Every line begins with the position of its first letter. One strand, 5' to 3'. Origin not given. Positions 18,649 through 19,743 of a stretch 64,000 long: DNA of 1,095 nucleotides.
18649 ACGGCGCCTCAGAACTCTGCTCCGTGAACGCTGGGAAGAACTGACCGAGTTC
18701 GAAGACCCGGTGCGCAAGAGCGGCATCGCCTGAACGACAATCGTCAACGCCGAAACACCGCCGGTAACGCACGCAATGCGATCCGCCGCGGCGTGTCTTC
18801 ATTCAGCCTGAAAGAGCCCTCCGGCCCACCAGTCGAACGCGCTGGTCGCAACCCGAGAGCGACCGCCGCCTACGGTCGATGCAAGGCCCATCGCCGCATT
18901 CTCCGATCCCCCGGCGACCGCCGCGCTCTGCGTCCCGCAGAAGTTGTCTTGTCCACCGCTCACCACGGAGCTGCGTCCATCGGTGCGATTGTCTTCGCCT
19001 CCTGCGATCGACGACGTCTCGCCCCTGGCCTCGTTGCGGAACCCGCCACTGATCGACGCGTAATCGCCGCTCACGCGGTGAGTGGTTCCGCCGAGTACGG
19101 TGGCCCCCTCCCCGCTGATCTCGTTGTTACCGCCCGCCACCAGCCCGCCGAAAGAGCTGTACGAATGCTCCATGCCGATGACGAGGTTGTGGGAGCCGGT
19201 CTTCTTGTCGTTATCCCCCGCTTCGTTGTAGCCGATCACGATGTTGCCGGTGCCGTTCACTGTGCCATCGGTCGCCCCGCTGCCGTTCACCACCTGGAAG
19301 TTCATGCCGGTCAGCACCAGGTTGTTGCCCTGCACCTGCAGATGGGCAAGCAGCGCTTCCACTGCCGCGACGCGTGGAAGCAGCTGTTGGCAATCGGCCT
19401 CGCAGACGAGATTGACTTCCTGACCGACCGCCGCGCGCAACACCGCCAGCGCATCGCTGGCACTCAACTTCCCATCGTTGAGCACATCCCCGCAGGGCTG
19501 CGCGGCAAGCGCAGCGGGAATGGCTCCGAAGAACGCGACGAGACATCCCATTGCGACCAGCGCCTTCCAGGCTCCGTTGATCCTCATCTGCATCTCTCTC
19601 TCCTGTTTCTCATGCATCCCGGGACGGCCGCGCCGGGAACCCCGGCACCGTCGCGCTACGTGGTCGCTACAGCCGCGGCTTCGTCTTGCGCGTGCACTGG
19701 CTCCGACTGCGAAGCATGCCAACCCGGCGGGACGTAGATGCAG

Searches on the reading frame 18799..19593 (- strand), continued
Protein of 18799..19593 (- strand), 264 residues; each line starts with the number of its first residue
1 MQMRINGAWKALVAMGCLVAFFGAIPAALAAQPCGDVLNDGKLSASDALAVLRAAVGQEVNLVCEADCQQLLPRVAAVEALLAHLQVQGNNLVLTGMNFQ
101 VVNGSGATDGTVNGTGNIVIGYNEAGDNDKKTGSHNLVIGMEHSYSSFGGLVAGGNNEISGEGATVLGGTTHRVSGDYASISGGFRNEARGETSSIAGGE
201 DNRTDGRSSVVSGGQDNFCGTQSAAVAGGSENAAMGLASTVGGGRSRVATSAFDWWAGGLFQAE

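Call 49: find_encoding_contigs(protein=P0013, flank=6000, max_places=1)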
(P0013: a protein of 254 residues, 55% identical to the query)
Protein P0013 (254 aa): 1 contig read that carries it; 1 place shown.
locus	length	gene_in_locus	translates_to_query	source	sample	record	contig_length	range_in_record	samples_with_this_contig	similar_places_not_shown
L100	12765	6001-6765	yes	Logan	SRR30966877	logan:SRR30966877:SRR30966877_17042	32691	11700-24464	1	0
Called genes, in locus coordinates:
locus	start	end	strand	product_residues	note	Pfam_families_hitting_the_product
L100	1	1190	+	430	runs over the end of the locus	PF02812:ELFV_dehydrog_N, PF00208:ELFV_dehydrog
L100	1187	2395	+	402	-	PF17785:PUA_3, PF10672:Methyltrans_SAM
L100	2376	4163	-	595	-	PF13360:PQQ_2 (weak), PF01011:PQQ (faint), PF13360:PQQ_2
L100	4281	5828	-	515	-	PF13432:TPR_16 (faint), PF00515:TPR_1 (faint), PF13176:TPR_7 (faint), PF13181:TPR_8 (faint), PF13431:TPR_17 (faint), PF14559:TPR_19 (weak), PF07719:TPR_2 (weak), PF13428:TPR_14 (weak)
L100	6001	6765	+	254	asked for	PF21300:LbR_Ice_bind (faint)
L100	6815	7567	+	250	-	PF01694:Rhomboid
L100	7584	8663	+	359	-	PF02424:ApbE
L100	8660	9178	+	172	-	PF28469:DUF8410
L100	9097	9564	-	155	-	-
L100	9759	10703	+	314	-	-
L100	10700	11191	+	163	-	PF00583:Acetyltransf_1, PF13508:Acetyltransf_7, PF08445:FR47 (faint)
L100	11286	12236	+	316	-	PF00132:Hexapep (faint), PF25087:GMPPB_C (faint)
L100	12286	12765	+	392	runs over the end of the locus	PF02771:Acyl-CoA_dh_N, PF02770:Acyl-CoA_dh_M, PF00441:Acyl-CoA_dh_1, PF08028:Acyl-CoA_dh_2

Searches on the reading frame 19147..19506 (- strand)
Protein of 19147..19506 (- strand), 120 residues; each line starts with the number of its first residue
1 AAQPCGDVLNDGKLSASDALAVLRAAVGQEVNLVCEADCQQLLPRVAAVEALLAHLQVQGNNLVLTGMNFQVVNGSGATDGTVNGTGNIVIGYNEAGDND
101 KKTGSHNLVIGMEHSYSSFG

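Call 27: search_protein_families(library=pfam, proteins=[window:19147-19506:-], max_evalue=10)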
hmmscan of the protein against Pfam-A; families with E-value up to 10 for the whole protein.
seq(120 aa): 1 family
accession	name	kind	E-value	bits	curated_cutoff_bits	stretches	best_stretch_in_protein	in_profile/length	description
PF21300.2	LbR_Ice_bind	-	0.31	11.6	30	1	58-115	24-80/97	Grass antifreeze beta roll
